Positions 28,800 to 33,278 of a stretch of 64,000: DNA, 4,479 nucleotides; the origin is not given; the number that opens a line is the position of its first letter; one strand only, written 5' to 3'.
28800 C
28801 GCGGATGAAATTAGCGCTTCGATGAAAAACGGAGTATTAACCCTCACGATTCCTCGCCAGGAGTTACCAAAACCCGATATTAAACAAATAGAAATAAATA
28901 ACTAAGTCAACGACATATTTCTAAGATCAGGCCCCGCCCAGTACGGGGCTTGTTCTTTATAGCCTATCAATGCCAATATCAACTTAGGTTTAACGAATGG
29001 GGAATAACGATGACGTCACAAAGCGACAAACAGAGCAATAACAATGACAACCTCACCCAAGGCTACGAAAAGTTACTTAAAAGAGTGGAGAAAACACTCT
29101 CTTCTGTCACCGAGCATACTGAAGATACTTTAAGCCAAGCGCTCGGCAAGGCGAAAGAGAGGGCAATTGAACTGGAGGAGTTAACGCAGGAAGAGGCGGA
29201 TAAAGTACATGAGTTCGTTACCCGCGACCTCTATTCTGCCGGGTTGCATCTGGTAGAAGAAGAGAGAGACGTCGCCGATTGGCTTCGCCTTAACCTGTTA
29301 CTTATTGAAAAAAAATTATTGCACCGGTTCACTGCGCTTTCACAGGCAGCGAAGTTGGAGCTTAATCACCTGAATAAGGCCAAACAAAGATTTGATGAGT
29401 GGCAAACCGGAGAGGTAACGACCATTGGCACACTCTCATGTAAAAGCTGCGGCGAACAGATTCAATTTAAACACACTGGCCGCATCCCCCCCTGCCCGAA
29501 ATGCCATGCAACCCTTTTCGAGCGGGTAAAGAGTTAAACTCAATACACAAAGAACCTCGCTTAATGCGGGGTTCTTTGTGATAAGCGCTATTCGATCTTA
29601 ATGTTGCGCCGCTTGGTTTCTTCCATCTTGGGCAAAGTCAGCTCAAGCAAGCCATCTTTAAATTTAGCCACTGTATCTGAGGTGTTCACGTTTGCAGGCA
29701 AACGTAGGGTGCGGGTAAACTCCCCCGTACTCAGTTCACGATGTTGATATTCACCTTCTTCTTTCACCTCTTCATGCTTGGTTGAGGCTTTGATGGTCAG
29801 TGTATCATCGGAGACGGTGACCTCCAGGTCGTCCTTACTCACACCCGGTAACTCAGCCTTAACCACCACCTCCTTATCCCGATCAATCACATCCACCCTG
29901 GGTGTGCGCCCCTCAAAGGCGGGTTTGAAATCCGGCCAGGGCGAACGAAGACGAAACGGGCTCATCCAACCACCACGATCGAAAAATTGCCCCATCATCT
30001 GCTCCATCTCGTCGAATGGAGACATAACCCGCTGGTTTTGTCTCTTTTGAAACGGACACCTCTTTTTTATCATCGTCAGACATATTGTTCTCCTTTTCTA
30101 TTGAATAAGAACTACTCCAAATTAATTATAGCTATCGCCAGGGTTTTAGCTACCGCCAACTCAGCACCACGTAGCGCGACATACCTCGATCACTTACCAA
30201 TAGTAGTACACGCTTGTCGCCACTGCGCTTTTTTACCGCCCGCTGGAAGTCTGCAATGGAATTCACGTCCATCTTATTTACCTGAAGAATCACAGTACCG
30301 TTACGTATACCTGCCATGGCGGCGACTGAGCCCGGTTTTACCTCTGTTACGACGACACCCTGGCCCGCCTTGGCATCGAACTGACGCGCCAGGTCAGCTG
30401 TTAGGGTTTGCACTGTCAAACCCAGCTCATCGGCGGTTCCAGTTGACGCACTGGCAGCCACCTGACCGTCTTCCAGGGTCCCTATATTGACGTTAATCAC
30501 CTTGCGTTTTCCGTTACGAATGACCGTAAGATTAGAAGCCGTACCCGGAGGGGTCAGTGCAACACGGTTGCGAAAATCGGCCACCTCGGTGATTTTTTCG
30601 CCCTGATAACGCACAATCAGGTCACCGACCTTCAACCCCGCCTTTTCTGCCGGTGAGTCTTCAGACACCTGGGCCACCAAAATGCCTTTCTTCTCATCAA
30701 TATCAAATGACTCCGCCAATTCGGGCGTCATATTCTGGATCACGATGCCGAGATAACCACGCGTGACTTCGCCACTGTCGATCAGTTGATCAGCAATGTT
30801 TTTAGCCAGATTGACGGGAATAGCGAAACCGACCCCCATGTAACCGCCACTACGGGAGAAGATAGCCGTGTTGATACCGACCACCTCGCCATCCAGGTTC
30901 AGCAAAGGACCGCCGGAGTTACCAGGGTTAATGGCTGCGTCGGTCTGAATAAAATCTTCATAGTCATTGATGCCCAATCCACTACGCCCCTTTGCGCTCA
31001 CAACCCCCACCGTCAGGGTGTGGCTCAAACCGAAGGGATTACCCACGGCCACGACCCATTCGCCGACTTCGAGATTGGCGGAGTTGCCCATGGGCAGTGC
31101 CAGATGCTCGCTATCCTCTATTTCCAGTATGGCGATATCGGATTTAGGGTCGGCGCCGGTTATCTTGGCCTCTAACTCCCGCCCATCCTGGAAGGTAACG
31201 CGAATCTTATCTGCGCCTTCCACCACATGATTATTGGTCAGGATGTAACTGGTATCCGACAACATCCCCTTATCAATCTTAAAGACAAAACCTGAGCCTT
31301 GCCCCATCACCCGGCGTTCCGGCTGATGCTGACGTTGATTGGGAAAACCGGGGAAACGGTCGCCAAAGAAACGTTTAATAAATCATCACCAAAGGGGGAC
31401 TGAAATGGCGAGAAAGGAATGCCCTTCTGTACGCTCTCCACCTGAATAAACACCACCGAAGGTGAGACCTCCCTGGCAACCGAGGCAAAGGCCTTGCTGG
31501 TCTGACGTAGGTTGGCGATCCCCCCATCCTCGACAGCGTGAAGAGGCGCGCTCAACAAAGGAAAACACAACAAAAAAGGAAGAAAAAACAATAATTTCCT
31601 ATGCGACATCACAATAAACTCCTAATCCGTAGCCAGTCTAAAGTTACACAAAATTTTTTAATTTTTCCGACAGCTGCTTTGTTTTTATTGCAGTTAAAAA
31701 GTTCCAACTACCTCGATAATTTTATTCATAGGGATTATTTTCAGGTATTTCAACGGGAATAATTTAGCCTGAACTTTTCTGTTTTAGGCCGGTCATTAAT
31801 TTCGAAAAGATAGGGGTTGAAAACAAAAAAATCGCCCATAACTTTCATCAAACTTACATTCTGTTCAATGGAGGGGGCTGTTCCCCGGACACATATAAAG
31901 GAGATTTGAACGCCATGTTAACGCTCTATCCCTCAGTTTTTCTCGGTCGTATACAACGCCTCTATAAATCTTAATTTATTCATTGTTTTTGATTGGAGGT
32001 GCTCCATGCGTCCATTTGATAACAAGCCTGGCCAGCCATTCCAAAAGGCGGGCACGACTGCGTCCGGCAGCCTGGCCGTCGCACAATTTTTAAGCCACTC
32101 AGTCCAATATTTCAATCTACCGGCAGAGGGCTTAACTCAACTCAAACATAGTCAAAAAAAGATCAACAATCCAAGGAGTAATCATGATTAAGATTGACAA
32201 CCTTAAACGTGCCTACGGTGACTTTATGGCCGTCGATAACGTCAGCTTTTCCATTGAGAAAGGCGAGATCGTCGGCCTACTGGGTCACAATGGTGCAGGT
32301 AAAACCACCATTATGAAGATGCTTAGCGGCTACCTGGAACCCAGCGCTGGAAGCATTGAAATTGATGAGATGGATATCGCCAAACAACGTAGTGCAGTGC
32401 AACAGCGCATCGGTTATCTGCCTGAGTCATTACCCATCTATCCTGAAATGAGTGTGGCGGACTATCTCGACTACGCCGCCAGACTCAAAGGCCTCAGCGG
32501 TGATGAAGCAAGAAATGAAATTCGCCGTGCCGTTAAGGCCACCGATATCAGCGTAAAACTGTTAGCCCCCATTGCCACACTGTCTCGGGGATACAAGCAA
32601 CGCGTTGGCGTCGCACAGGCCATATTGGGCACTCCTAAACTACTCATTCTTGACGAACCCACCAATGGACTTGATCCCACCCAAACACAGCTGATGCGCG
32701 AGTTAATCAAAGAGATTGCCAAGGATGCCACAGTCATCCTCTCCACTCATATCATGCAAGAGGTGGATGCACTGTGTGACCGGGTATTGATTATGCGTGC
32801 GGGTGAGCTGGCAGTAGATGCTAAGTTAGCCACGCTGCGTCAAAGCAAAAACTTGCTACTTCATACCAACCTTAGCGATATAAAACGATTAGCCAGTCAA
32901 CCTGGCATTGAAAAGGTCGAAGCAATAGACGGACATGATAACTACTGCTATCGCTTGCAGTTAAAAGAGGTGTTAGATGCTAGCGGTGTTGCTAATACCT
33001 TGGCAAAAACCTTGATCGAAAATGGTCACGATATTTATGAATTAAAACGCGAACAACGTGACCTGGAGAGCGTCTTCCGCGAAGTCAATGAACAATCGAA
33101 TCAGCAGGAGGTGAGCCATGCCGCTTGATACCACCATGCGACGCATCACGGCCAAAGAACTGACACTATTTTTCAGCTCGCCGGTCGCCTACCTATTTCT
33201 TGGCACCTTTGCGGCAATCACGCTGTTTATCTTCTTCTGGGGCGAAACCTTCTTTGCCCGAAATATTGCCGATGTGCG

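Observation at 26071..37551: Integrase-less heat-shock island at tRNA-Glu, delimited by 61-bp direct repeats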

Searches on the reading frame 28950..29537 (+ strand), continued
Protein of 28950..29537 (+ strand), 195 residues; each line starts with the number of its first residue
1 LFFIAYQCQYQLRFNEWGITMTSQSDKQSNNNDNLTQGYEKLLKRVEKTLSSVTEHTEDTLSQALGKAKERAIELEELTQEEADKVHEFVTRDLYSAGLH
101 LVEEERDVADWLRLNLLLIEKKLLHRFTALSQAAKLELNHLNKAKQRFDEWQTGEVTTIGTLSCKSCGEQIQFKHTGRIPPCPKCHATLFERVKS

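Call 90: search_dna_similar(query=L081:7841-8341:-, collection=plasmids, mode=protein, max_rows=8)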
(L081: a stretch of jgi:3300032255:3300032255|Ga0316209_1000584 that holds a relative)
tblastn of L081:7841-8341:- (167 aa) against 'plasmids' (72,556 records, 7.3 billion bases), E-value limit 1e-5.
Records with a match: 1336; places in all: 1374; records where one place covers at least 80% of the query: 1314.
Best place of each record, by identity: 60-80% 3; <60% 1333.
By first word of the organism name: Klebsiella 1105; Enterobacter 75; Acinetobacter 43; Acetobacter 30; Escherichia 25; Raoultella 8; Brucella 6; Citrobacter 5; Salmonella 3; Paraburkholderia 3; and 19 more.
By predicted mobility (MOB-suite, as given by PLSDB): conjugative 926; non-mobilizable 299; mobilizable 111.
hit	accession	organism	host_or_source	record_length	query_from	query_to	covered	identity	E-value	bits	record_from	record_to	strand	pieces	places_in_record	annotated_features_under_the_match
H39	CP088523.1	Escherichia coli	Homo sapiens,blood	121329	10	166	94%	55.4%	9e-30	120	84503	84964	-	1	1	psiE-GI: heat resistance protein PsiE-GI | psi-GI: heat resistance protein PsiE-GI | zinc metalloprotease HtpX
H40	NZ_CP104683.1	Escherichia coli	Homo sapiens,urine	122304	10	166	94%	55.4%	9e-30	120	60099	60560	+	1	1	psiE-GI: heat resistance protein PsiE-GI | psi-GI: heat resistance protein PsiE-GI | zinc metalloprotease HtpX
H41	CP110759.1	Klebsiella pneumoniae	Homo sapiens,urine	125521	10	166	94%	55.4%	9e-30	120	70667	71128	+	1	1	psiE-GI: heat resistance protein PsiE-GI | psi-GI: heat resistance protein PsiE-GI | zinc metalloprotease HtpX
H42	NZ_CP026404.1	Escherichia coli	-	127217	10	166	94%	55.4%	9e-30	120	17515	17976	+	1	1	psiE-GI: heat resistance protein PsiE-GI | psi-GI: heat resistance protein PsiE-GI | zinc metalloprotease HtpX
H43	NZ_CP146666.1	Escherichia coli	Homo sapiens,cell culture,Sigmoid Colon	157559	10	166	94%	55.4%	9e-30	120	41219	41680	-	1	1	psiE-GI: heat resistance protein PsiE-GI | psi-GI: heat resistance protein PsiE-GI | zinc metalloprotease HtpX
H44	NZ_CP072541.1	Escherichia coli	Isolate,Cattle slaughter plant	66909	10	166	94%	55.4%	1e-29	120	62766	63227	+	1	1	psiE-GI: heat resistance protein PsiE-GI | psi-GI: heat resistance protein PsiE-GI | zinc metalloprotease HtpX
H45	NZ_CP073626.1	Escherichia coli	meat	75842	10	166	94%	55.4%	1e-29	120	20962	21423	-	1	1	psiE-GI: heat resistance protein PsiE-GI | psi-GI: heat resistance protein PsiE-GI | zinc metalloprotease HtpX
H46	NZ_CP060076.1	Escherichia coli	Homo sapiens,isolate,feces from healthy ...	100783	10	166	94%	55.4%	1e-29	120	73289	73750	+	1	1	psiE-GI: heat resistance protein PsiE-GI | psi-GI: heat resistance protein PsiE-GI | zinc metalloprotease HtpX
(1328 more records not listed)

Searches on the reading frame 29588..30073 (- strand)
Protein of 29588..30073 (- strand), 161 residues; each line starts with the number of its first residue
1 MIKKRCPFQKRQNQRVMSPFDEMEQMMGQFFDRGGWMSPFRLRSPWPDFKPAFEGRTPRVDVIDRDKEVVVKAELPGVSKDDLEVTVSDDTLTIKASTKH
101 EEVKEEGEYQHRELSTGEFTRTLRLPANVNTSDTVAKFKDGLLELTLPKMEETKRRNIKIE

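Call 9: search_protein_families(library=pfam, proteins=[window:29588-30073:-])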
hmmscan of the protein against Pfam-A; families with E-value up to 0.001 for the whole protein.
window:29588-30073:- (161 aa): 3 families
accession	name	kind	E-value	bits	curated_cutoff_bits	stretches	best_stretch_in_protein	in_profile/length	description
PF00011.27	HSP20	-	1.6e-21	76.7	20.8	1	62-160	2-101/102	Hsp20/alpha crystallin family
PF17886.7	ArsA_HSP20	-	6.3e-09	35.7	22.5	1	66-145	1-61/63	HSP20-like domain found in ArsA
PF04969.22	CS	-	1.8e-05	26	21.3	1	65-149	8-78/78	CS domain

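Call 35: search_protein_families(library=ncbifam, proteins=[window:29588-30073:-], max_evalue=1)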
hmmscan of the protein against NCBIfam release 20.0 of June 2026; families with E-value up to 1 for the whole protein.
window:29588-30073:- (161 aa): 5 families
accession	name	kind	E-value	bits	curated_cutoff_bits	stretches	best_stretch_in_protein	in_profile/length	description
NF041800.1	Hsp20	equivalog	1.4e-21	76.8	140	1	54-161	70-162/162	archaeal heat shock protein Hsp20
NF042420.1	Hsp18_Clos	equivalog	1.9e-21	76.6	195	1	7-161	6-145/147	heat shock protein Hsp18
NF041799.1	Hsp14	equivalog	3.6e-21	75.3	100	1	54-161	15-118/118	archaeal heat shock protein Hsp14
NF008618.0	PRK11597.1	equivalog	9.1e-07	28.9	207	1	71-149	47-121/142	small heat shock chaperone IbpB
NF008013.0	PRK10743.1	equivalog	1.4e-05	25.2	212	1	60-160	39-136/137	small heat shock chaperone IbpA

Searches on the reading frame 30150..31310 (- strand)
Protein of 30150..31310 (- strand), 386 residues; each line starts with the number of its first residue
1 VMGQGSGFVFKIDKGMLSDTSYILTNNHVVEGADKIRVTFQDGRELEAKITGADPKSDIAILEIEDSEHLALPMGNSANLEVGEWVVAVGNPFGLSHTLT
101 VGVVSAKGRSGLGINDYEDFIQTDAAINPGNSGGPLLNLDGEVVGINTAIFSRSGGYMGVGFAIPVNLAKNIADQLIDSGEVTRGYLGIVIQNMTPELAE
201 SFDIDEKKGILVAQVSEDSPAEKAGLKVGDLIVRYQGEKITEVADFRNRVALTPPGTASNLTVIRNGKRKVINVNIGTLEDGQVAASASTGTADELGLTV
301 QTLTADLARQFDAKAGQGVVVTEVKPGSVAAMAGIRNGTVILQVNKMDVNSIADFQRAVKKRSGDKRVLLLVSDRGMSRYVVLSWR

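Call 9: search_protein_families(library=pfam, proteins=[window:30150-31310:-])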
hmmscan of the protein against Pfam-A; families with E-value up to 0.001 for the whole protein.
window:30150-31310:- (386 aa): 8 families
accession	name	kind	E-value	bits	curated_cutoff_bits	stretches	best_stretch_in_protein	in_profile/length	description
PF13365.12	Trypsin_2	-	2.4e-34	119.5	27.6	1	5-146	1-144/144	Trypsin-like peptidase domain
PF13180.12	PDZ_2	-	2e-23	82.9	27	2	185-276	1-80/80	PDZ domain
PF17820.7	PDZ_6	-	5.1e-22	77.8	27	2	212-265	2-54/54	PDZ domain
PF00089.32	Trypsin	-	2.6e-20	73.6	20.6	1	15-170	29-217/220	Trypsin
PF00595.29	PDZ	-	1.4e-19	70.6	23.2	2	179-259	5-76/81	PDZ domain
PF12812.13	PDZ_1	-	2.2e-07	31.2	28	1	296-361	11-74/78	PDZ-like domain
PF04495.20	GRASP55_65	-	2.5e-05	25.1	27.7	0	205-251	40-87/138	GRASP55/65 PDZ-like domain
PF14685.13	PDZ_Tricorn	-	0.00016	22.1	25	0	216-271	28-85/88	Tricorn protease PDZ domain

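Call 35: search_protein_families(library=ncbifam, proteins=[window:30150-31310:-], max_evalue=1)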
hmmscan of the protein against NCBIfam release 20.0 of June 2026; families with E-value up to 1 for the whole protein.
window:30150-31310:- (386 aa): 32 families (the best 25 are shown)
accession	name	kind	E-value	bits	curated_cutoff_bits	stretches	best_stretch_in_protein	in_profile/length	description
TIGR02037.1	degP_htrA_DO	subfamily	4.5e-138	460.8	416.2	1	3-382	60-433/434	Do family serine endopeptidase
NF007526.1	PRK10139.1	equivalog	1.2e-102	344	756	2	3-282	91-365/456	serine endoprotease DegQ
NF008189.1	PRK10942.1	equivalog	1.2e-99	334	720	1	5-378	115-470/477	serine endoprotease DegP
NF041521.1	HhoA_HhoB_HtrA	equivalog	5e-95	318.6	450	2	3-279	57-334/335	HhoA/HhoB/HtrA family serine endopeptidase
TIGR02038.1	protease_degS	equivalog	1.1e-83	281.4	422.95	2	16-277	84-347/351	outer membrane-stress sensor serine endopeptidase DegS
NF008147.1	PRK10898.1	equivalog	1.3e-76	258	408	2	16-277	84-348/352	outer membrane-stress sensor serine endopeptidase DegS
NF047968.1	SerProtHtrA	equivalog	2e-76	257.7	470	2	18-275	95-356/357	serine protease HtrA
NF040960.1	MamE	equivalog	2.8e-59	201.4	800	3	17-174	129-291/659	magnetosome formation protease MamE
NF050055.1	SerProtHtrAMycob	equivalog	2.3e-55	188.5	800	2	17-275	234-497/502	serine protease HtrA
NF053637.1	SerProtHtrAspr2045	equivalog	2.9e-49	168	650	1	3-276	103-386/394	serine protease HtrA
NF033740.0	MarP_fam_protase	equivalog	4.5e-24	85.2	250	1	4-172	212-373/390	MarP family serine protease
NF041199.1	trx7_PDZ_seleno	equivalog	3.1e-19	69.2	300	2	203-275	198-271/390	Trx7/PDZ domain-containing (seleno)protein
NF040961.1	MamO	equivalog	2.3e-15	56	800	1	17-168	105-259/648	magnetosome protein MamO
NF040965.1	MamP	equivalog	2.8e-14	53.5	300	2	297-373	115-190/290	magnetosome magnetite formation protein MamP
TIGR00054.1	TIGR00054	equivalog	2.1e-11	43.3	147.55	2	203-269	197-262/421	RIP metalloprotease RseP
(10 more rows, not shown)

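Call 37: search_dna_similar(query=window:30150-31310:-, collection=plasmids, mode=protein, max_rows=15)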
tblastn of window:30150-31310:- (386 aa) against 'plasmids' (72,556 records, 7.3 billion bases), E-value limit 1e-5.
Records with a match: 1218; places in all: 1371; records where one place covers at least 80% of the query: 456.
Best place of each record, by identity: <60% 1218.
By first word of the organism name: Klebsiella 166; Pseudomonas 140; Ralstonia 137; Rhizobium 88; Enterobacter 74; Bacillus 65; Sinorhizobium 56; Acinetobacter 54; Pseudosulfitobacter 47; Escherichia 31; and 122 more.
By predicted mobility (MOB-suite, as given by PLSDB): non-mobilizable 632; conjugative 342; mobilizable 244.
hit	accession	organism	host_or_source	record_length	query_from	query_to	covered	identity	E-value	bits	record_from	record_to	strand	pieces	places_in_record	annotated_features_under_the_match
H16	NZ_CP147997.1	Neorhizobium sp. EC2-8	-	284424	2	362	94%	48.2%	1e-90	305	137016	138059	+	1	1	DegQ family serine endoprotease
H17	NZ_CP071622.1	Rhizobium bangladeshense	lentil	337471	2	386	100%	45.0%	1e-90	305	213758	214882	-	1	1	DegQ family serine endoprotease | ftsH: ATP-dependent zinc metalloprotease FtsH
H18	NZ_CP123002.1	Neorhizobium petrolearium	single cell,petroleum contaminated soil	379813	2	385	99%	45.1%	3e-89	301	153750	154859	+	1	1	DegQ family serine endoprotease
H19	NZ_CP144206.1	Sinorhizobium chiapasense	mixed culture,rhizosphere soil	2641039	2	371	96%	46.4%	2e-91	308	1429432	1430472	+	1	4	none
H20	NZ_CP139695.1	Limimaricola variabilis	Bacterial Culture,hydrothermal vent ...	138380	2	383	99%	44.9%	3e-86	292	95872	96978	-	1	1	DegQ family serine endoprotease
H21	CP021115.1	Aestuarium zhoushanense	pure culture,tidal flat sample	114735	5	386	99%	44.9%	8e-88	297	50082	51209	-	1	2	serine endoprotease DegQ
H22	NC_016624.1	Azospirillum lipoferum 4B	-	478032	2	383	99%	44.6%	4e-84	286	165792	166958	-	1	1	DegQ family serine endoprotease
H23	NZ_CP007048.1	Rhizobium leguminosarum bv. trifolii WSM1689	root nodule of Trifolium uniflorum ...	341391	2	364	94%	46.8%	1e-86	293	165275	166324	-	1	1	DegQ family serine endoprotease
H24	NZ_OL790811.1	Proteus mirabilis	-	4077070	3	383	99%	44.5%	8e-87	294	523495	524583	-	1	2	none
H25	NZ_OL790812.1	Proteus mirabilis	-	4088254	3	383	99%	44.5%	8e-87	294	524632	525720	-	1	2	none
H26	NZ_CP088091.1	Rhizobium laguerreae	cell culture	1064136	2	364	94%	46.6%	1e-86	293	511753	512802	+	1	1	none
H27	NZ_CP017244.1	Rhizobium etli 8C-3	Phaseolus vulgaris,cell culture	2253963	2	382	99%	44.1%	7e-78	268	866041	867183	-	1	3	record has no annotation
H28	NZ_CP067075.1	Rhizobium sp. AB2/73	Phyla canescens,cell culture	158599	2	362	94%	46.5%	2e-89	301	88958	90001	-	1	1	DegQ family serine endoprotease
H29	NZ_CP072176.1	Rhizobium sp. AB2/73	Phyla canescens,cell culture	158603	2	362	94%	46.5%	2e-89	301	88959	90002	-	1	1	DegQ family serine endoprotease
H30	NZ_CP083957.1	Mesorhizobium sp. B1-1-8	cell culture,soil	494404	2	371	96%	45.4%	1e-87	296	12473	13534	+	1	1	DegQ family serine endoprotease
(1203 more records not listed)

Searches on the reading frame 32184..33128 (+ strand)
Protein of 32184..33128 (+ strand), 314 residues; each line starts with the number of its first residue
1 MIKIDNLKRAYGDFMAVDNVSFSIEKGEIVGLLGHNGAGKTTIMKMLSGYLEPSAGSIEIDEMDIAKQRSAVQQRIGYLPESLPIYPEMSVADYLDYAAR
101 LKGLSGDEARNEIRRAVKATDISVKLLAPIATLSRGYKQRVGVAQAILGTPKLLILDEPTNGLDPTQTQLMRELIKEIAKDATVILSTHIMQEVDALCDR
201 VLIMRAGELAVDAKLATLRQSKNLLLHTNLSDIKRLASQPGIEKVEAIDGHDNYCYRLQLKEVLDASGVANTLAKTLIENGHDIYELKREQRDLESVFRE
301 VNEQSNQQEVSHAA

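Call 35: search_protein_families(library=ncbifam, proteins=[window:32184-33128:+], max_evalue=1)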
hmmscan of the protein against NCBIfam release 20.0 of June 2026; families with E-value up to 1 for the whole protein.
window:32184-33128:+ (314 aa): 198 families (the best 25 are shown)
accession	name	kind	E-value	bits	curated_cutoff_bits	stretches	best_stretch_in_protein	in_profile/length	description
TIGR03522.1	GldA_ABC_ATP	equivalog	1.2e-83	281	402.6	1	2-301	3-300/301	gliding motility-associated ABC transporter ATP-binding subunit GldA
TIGR01188.1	drrA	subfamily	4.2e-58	197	312.45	1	10-300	2-299/302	daunorubicin resistance ABC transporter, ATP-binding protein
NF033858.1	ABC2_perm_RbbA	equivalog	1.1e-54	185.8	1050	1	2-223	267-489/909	ribosome-associated ATPase/putative transporter RbbA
TIGR03740.1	galliderm_ABC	subfamily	3.7e-50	170.7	309.75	1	3-217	2-210/223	lantibiotic protection ABC transporter ATP-binding subunit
TIGR03864.1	PQQ_ABC_ATP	hypoth_equivalog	4.1e-47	160.6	302.25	1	2-223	2-224/236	ABC transporter, ATP-binding subunit, PQQ-dependent alcohol dehydrogenase system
NF010060.0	PRK13537.1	equivalog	5.2e-46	157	521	1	2-214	16-229/314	nodulation factor ABC transporter ATP-binding protein NodI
NF010059.0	PRK13536.1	equivalog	1.5e-42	145.6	549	1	2-221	44-264/342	nodulation factor ABC transporter ATP-binding protein NodI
TIGR01288.1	nodI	equivalog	6.3e-42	143.6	424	1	2-221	5-225/303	nodulation factor ABC transporter ATP-binding protein NodI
TIGR04521.1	ECF_ATPase_2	equivalog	3.1e-41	141.3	330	1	14-231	18-245/279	energy-coupling factor transporter ATPase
TIGR04406.1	LPS_export_lptB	equivalog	3.9e-39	134.4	240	1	2-220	2-224/239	LPS export ABC transporter ATP-binding protein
NF008513.0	PRK11432.1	equivalog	4.1e-38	131.2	496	1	2-220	7-226/351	ferric ABC transporter ATP-binding protein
TIGR02673.1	FtsE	equivalog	4.9e-38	130.9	264.85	1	1-207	1-213/214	cell division ATP-binding protein FtsE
TIGR04520.1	ECF_ATPase_1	equivalog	5.5e-38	130.9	315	1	2-231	1-236/269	energy-coupling factor transporter ATPase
TIGR01186.1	proV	subfamily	6.2e-38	130.8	326.6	1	12-209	4-208/363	betaine/proline/choline family ABC transporter ATP-binding protein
NF010158.0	PRK13637.1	equivalog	8.7e-38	130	390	1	2-218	3-232/287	energy-coupling factor transporter ATPase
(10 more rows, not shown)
